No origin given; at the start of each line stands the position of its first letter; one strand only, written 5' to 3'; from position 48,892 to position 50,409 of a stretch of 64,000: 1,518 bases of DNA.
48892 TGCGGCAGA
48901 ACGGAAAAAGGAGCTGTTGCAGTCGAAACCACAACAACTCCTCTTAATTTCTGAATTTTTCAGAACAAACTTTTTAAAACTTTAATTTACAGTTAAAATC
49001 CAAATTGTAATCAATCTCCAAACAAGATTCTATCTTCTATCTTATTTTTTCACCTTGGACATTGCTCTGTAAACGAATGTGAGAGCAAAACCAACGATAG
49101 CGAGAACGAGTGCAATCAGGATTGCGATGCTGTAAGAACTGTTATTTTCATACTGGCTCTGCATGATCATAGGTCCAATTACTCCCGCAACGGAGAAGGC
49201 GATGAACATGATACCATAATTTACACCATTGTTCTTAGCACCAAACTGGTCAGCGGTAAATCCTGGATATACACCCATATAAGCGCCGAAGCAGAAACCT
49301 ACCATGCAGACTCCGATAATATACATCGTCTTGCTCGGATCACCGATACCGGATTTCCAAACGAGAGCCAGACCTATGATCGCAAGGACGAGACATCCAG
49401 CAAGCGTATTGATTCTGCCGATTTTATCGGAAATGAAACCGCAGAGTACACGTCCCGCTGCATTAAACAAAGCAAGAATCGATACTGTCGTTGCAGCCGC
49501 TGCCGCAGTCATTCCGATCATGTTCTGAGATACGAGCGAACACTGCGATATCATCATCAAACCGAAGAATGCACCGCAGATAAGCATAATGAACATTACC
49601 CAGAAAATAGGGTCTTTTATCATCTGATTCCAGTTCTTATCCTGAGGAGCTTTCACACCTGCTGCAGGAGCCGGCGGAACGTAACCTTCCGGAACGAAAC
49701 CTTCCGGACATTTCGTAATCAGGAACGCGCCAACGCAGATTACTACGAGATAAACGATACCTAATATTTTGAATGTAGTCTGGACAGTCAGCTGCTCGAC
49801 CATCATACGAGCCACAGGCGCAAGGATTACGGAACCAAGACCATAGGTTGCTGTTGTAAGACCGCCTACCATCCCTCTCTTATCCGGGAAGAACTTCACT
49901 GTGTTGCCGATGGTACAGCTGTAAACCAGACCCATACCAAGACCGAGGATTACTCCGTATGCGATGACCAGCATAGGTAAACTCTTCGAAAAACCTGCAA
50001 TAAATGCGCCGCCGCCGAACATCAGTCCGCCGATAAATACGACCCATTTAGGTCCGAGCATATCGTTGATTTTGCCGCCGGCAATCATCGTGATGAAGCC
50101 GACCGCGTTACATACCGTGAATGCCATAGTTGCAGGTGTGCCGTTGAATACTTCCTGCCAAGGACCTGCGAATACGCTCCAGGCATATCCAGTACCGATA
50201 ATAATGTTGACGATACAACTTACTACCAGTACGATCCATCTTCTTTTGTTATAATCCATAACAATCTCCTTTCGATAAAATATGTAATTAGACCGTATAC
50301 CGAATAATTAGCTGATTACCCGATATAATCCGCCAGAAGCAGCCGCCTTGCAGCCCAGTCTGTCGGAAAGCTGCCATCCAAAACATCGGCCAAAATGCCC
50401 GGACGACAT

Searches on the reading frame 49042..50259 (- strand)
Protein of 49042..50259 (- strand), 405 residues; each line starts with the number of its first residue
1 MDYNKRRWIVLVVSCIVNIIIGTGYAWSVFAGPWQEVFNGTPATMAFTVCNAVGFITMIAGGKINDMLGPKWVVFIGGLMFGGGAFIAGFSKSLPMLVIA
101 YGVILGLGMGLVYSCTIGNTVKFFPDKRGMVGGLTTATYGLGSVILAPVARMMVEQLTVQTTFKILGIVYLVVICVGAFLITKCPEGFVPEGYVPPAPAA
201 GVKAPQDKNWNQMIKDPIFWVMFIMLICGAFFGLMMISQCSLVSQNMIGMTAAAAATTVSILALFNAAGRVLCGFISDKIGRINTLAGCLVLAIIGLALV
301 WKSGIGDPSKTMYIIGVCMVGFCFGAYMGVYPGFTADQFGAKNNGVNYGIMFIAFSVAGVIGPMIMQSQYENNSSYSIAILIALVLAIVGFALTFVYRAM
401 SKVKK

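Call 64: search_protein_families(library=ncbifam, proteins=[window:49042-50259:-], max_evalue=0.01)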
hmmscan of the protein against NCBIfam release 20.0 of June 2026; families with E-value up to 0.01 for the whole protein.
window:49042-50259:- (405 aa): 11 families
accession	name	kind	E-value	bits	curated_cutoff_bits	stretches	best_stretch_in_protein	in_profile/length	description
NF049980.1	SfMCT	equivalog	3e-125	417.8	320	1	7-386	1-378/378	L-lactate MFS transporter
TIGR00890.1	2A0111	subfamily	8.5e-70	235.6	374.85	1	6-393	1-377/377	oxalate/formate antiport family MFS transporter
TIGR04259.1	oxa_formateAnti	equivalog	1.1e-57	195.7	335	1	7-402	1-397/405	oxalate/formate MFS antiporter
NF038246.1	bile_salt_MFS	equivalog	1.8e-16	60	400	1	38-394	38-400/408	conjugated bile salt MFS transporter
TIGR00893.1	2A0114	subfamily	1.3e-10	40.8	395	1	77-391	69-393/399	D-galactonate transporter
TIGR00883.1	2A0106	subfamily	1.1e-08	34.6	443.45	1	216-385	223-395/400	metabolite/H+ symporter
TIGR00886.1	2A0108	subfamily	6.6e-08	32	311.7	1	49-326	45-334/368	NarK family nitrate/nitrite MFS transporter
TIGR00895.1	2A0115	subfamily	1.8e-07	30.5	418.55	2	4-178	12-189/398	aromatic acid/H+ symport family MFS transporter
TIGR00892.1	2A0113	subfamily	3.6e-07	29.3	586.1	1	8-389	18-412/455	monocarboxylate transporter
TIGR00880.1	2_A_01_02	superfamily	1.8e-05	24.9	131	1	260-395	5-135/141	multidrug resistance protein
NF000031.1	MFS_efflux_LmrA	exception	0.0011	17.8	850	1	5-128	27-152/484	lincomycin efflux MFS transporter Lmr(A)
